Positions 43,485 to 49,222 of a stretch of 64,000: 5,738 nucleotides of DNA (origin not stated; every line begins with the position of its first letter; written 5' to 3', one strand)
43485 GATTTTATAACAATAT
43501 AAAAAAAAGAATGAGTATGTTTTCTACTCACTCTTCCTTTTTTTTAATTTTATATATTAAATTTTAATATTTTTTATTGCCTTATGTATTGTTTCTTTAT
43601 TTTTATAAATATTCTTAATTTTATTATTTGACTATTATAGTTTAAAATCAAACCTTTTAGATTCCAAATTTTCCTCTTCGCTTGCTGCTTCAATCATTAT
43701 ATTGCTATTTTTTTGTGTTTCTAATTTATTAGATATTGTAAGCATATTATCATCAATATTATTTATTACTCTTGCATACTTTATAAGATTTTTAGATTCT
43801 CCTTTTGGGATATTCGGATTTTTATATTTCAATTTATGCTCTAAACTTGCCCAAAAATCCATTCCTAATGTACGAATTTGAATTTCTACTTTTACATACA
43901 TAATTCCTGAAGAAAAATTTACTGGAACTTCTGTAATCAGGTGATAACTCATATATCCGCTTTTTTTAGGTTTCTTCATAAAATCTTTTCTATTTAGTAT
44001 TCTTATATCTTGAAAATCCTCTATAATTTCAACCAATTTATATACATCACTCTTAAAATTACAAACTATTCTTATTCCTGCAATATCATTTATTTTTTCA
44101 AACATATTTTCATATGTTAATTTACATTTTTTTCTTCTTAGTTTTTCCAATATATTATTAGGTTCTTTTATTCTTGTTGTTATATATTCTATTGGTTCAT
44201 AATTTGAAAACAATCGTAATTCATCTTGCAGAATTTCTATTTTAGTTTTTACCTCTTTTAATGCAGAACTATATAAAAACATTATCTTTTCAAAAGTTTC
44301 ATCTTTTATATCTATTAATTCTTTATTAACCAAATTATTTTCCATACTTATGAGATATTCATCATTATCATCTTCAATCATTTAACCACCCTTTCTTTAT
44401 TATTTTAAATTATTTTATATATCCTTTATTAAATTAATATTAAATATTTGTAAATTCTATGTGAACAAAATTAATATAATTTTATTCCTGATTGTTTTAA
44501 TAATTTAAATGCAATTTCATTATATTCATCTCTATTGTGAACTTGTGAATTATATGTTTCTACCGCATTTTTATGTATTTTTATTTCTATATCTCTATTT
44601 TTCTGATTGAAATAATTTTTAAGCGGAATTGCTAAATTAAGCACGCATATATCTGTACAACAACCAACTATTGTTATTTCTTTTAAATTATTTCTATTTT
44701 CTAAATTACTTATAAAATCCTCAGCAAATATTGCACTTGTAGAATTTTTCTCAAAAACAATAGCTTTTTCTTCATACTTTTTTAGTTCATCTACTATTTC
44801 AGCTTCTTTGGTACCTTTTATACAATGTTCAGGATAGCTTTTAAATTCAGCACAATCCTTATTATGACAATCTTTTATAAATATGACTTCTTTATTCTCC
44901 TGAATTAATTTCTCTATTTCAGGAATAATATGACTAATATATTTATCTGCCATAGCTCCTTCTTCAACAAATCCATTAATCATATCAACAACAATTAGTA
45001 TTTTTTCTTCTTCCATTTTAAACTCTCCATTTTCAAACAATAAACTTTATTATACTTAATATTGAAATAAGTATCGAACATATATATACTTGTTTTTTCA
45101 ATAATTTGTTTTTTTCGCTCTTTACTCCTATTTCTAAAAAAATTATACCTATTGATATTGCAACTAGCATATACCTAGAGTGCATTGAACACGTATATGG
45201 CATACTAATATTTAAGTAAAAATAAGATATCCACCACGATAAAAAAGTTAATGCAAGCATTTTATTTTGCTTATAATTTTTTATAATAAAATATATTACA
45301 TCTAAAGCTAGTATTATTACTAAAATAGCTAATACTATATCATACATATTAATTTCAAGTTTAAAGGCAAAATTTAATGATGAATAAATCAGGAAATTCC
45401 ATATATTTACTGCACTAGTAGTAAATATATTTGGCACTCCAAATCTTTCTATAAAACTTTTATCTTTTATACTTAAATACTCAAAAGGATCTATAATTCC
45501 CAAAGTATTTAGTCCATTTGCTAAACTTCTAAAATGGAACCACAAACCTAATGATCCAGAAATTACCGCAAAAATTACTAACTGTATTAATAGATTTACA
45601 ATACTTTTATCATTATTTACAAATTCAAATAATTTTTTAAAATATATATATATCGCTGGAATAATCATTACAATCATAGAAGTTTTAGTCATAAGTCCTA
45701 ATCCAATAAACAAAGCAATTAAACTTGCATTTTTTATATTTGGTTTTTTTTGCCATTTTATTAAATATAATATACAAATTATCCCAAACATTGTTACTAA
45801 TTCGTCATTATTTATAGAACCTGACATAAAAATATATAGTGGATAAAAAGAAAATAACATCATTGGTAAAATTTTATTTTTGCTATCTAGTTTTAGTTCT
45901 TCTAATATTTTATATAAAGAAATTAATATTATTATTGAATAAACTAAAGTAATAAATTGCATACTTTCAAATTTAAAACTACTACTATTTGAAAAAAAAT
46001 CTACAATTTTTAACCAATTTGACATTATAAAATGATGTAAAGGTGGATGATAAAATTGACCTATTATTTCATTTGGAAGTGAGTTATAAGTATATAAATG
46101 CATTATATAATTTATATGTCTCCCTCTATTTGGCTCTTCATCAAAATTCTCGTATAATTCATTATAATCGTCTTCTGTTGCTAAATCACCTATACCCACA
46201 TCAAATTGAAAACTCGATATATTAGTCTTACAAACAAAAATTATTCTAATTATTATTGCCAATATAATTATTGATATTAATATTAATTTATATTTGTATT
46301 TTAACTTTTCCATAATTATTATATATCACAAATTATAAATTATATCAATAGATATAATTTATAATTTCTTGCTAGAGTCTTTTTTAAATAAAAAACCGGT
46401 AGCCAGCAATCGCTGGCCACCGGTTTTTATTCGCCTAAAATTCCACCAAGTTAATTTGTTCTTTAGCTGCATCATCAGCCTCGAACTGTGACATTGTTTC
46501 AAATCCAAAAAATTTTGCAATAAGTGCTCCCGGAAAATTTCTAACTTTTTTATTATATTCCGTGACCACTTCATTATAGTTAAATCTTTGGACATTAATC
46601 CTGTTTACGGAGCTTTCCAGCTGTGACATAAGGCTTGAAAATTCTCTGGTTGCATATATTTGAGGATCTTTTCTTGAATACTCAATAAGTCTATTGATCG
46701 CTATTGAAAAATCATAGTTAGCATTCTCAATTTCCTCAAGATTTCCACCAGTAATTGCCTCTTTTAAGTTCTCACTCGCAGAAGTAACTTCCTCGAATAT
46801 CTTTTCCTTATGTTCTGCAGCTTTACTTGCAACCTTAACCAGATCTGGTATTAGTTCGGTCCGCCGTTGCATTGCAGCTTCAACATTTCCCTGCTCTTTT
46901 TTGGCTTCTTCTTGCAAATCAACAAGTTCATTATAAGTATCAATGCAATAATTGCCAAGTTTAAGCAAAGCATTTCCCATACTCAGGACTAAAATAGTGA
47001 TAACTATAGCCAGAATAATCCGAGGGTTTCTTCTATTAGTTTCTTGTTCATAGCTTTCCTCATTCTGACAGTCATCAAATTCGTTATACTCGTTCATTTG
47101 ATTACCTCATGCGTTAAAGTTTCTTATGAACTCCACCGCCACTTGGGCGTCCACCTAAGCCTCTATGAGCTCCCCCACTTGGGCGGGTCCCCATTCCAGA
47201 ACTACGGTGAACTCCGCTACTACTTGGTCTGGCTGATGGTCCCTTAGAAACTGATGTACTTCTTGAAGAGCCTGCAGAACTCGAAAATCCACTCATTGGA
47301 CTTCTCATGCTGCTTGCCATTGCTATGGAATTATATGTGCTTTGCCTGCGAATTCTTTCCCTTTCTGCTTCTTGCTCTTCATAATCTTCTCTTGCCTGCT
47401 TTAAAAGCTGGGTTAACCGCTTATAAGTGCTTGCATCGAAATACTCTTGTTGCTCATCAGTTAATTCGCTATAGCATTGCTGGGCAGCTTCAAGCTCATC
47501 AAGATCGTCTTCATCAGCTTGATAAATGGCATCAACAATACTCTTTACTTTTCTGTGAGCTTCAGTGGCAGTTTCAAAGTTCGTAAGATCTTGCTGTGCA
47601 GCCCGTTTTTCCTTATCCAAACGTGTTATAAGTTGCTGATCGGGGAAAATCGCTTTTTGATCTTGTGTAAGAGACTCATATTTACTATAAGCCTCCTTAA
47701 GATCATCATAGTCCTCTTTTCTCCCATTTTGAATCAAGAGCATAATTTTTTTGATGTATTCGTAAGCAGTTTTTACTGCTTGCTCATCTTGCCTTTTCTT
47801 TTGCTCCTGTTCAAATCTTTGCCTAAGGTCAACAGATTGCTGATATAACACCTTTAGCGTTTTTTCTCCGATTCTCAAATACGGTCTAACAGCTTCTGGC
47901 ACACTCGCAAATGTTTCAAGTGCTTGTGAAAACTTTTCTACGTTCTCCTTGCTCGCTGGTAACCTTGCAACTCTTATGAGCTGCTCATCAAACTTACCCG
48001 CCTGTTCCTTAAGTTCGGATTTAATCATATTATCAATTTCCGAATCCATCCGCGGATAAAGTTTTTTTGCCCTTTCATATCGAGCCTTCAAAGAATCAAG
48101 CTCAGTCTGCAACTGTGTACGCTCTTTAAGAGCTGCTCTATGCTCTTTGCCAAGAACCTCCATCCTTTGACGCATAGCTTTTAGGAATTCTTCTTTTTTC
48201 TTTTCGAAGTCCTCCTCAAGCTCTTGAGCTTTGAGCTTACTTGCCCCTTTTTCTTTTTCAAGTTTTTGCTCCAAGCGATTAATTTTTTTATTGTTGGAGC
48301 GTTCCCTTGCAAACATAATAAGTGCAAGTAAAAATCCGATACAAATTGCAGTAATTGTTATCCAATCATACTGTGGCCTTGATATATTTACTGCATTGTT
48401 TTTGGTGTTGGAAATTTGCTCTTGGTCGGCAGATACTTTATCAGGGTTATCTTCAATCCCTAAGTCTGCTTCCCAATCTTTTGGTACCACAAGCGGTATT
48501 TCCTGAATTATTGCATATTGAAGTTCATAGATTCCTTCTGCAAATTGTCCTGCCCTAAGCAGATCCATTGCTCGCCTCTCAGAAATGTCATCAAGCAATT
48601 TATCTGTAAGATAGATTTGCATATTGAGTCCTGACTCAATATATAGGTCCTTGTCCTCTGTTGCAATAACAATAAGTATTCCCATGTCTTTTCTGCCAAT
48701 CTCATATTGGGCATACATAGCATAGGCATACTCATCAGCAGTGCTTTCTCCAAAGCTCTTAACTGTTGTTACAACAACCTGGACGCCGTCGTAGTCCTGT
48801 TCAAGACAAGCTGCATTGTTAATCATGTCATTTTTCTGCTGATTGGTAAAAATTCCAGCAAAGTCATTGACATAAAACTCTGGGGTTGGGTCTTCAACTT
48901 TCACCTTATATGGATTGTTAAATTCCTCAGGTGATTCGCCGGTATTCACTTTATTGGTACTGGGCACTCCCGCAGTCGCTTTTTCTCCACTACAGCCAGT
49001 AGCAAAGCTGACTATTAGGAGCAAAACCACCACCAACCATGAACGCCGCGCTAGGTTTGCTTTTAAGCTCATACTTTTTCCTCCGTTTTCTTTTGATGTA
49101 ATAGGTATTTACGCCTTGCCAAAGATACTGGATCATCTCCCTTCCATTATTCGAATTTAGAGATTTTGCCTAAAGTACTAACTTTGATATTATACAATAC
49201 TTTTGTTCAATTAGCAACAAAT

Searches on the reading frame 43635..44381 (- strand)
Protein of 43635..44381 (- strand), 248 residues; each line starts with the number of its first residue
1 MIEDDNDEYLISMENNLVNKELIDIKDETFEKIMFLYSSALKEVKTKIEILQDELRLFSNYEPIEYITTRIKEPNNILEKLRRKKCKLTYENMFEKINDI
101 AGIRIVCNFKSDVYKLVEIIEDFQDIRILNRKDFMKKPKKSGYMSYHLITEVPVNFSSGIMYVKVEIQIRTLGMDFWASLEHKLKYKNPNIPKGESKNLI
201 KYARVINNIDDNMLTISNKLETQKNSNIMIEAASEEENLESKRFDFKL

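Call 47: search_protein_families(library=ncbifam, proteins=[window:43635-44381:-], max_evalue=0.001)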
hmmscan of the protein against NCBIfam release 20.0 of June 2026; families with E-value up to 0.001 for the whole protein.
window:43635-44381:- (248 aa): 4 families
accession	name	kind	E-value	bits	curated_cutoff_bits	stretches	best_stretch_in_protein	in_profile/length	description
NF053588.1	GTPPhKinYjbM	equivalog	3.8e-49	167.2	320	1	29-223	2-195/201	GTP diphosphokinase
TIGR00691.1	spoT_relA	subfamily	5.5e-15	54.7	499.2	1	14-225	154-353/687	RelA/SpoT family protein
NF008303.0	PRK11092.1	equivalog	6.3e-06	24.7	947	1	88-180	247-333/702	bifunctional GTP diphosphokinase/guanosine-3',5'-bis pyrophosphate 3'-pyrophosphohydrolase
NF008124.0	PRK10872.1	equivalog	9.2e-05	21.2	728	1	67-188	249-359/744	GTP diphosphokinase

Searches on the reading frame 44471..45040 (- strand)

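Call 47: search_protein_families(library=ncbifam, proteins=[window:44471-45040:-], max_evalue=0.001)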
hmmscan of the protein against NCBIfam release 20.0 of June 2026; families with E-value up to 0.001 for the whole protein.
window:44471-45040:- (189 aa): 2 families
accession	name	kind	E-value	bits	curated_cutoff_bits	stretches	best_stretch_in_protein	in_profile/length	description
NF008623.0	PRK11609.1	equivalog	4.9e-06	26.5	174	0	69-133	83-157/213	bifunctional nicotinamidase/pyrazinamidase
TIGR03614.1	RutB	equivalog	1.6e-05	24.7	377.95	0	74-133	108-165/226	pyrimidine utilization protein B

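Call 88: search_protein_families(library=pfam, proteins=[window:44471-45040:-], max_evalue=0.001)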
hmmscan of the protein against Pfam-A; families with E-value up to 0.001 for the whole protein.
window:44471-45040:- (189 aa): 1 family
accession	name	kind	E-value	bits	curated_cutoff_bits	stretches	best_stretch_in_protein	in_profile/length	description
PF00857.26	Isochorismatase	-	1.1e-22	81.4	27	1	14-166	2-154/175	Isochorismatase domain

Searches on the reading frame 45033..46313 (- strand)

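Call 47: search_protein_families(library=ncbifam, proteins=[window:45033-46313:-], max_evalue=0.001)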
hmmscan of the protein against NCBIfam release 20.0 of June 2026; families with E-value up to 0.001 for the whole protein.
window:45033-46313:- (426 aa): 0 families

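Call 88: search_protein_families(library=pfam, proteins=[window:45033-46313:-], max_evalue=0.001)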
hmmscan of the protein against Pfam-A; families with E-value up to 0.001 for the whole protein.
window:45033-46313:- (426 aa): 1 family
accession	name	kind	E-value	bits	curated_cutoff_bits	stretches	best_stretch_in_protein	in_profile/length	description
PF13231.12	PMT_2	-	4.7e-14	53.3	26.1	1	89-249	2-155/160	Dolichyl-phosphate-mannose-protein mannosyltransferase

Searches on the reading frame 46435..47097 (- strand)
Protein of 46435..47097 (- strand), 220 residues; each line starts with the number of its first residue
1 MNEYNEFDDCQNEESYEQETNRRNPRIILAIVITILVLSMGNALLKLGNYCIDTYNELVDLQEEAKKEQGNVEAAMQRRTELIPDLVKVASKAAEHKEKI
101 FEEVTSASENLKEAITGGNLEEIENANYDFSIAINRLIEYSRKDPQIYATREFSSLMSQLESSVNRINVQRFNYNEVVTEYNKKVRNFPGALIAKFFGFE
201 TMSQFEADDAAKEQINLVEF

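Call 88: search_protein_families(library=pfam, proteins=[window:46435-47097:-], max_evalue=0.001)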
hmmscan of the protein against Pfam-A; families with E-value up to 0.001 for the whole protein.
window:46435-47097:- (220 aa): 1 family
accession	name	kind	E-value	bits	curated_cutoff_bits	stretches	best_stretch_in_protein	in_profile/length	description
PF04011.17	LemA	-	8.8e-34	116.9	26.2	1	70-220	3-149/149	LemA family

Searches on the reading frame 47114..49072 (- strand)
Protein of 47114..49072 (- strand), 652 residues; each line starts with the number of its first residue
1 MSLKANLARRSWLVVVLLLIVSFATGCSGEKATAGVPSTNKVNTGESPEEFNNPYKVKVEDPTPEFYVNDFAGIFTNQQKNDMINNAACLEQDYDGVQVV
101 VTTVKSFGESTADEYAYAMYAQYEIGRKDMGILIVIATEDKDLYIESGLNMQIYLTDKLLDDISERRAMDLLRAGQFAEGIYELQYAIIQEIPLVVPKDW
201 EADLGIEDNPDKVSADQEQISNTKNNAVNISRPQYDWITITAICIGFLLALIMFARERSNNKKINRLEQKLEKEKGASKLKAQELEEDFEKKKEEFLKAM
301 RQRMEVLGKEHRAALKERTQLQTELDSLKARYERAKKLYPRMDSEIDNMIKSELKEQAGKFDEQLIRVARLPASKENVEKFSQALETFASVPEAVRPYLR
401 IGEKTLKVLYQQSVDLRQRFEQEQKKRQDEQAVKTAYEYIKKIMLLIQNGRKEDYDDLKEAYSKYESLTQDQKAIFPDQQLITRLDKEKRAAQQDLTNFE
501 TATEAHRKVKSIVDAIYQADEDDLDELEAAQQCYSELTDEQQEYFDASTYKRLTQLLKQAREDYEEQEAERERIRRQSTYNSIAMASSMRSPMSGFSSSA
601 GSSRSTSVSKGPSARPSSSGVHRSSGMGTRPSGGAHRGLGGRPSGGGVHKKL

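Call 88: search_protein_families(library=pfam, proteins=[window:47114-49072:-], max_evalue=0.001)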
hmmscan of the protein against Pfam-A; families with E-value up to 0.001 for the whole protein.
window:47114-49072:- (652 aa): 1 family
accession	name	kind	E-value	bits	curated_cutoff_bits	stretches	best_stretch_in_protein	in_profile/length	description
PF04536.20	TPM_phosphatase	-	3.2e-22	79.3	22.1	1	68-188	1-122/125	TPM domain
